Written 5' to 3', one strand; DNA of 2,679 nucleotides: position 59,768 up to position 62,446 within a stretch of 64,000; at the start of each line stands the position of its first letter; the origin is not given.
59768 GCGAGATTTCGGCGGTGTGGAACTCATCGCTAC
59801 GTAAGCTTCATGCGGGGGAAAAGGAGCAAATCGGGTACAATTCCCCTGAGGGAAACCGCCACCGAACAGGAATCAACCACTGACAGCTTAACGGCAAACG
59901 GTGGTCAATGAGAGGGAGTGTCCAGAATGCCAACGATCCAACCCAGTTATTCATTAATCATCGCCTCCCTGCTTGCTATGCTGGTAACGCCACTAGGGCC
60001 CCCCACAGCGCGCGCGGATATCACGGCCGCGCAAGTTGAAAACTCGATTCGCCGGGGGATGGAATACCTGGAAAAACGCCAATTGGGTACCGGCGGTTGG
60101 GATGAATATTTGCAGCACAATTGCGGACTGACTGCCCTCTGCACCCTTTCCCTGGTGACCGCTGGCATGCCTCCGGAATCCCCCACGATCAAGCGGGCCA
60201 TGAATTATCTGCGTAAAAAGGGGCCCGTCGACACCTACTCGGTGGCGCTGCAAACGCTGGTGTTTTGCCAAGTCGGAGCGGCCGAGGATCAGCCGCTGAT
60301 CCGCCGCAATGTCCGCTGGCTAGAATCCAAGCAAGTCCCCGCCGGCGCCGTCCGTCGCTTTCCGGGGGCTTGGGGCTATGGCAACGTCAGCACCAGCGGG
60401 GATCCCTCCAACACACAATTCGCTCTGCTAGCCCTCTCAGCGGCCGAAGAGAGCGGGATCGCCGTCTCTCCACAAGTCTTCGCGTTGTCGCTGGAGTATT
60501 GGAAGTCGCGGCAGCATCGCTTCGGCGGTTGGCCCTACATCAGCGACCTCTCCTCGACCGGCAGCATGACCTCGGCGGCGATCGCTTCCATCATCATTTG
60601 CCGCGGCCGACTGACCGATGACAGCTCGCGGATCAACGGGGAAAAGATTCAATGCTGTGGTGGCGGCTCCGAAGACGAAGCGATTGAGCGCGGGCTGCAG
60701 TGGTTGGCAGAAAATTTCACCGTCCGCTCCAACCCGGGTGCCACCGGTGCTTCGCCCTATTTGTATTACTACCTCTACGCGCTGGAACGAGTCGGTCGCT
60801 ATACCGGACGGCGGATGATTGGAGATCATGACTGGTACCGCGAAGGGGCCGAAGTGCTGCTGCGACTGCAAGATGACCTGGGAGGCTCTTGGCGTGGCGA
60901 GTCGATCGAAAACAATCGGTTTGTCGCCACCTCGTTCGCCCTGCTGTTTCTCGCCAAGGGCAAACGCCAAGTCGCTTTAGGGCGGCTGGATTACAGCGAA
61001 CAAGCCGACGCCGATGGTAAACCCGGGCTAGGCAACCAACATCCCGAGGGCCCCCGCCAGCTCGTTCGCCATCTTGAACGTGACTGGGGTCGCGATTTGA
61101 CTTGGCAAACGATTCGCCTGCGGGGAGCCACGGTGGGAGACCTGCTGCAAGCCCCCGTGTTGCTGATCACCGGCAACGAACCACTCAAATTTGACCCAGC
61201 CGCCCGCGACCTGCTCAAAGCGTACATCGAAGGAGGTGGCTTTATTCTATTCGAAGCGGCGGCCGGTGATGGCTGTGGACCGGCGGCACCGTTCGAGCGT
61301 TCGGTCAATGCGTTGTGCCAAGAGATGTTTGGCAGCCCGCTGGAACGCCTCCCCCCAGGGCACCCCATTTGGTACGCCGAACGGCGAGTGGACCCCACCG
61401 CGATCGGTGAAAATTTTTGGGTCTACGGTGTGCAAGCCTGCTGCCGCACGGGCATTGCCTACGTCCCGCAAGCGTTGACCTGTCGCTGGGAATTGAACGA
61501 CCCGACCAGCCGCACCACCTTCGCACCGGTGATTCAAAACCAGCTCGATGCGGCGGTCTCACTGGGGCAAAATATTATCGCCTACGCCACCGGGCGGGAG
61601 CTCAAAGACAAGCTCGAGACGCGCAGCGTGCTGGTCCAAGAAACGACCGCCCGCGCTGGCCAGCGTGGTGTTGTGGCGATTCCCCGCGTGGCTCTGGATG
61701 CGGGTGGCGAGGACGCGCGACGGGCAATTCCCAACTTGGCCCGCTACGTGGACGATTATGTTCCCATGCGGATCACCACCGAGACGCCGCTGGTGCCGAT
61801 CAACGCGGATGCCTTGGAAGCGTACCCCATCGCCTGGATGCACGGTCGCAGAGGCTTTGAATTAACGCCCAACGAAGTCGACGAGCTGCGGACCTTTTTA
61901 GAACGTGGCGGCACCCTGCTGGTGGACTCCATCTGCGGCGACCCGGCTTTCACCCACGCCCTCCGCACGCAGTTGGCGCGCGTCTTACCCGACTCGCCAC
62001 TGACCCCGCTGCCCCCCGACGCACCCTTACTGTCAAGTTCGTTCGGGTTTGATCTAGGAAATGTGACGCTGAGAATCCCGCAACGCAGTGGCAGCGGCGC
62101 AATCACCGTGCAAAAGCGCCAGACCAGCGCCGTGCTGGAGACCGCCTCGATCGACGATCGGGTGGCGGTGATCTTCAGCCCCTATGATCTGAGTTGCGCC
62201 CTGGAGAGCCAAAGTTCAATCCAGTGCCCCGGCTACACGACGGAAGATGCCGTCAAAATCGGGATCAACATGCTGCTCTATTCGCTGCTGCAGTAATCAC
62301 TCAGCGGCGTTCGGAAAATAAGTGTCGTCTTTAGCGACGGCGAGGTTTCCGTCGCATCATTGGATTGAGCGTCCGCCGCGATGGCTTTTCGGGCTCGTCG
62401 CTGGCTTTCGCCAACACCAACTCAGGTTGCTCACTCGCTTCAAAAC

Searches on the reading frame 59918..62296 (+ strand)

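Call 73: search_protein_families(library=pfam, proteins=[window:59918-62296:+], max_evalue=0.001)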
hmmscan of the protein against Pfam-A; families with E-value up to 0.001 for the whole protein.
window:59918-62296:+ (792 aa): 3 families
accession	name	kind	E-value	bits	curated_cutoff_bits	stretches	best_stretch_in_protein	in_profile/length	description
PF13709.12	DUF4159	-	2.9e-58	197.2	25.9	2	599-790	15-202/202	Domain of unknown function (DUF4159)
PF13243.12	SQHop_cyclase_C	-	7.6e-08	32.2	26.1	0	117-205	198-284/319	Squalene-hopene cyclase C-terminal domain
PF13249.12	SQHop_cyclase_N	-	0.00051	19.7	26.2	0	42-108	45-113/291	Squalene-hopene cyclase N-terminal domain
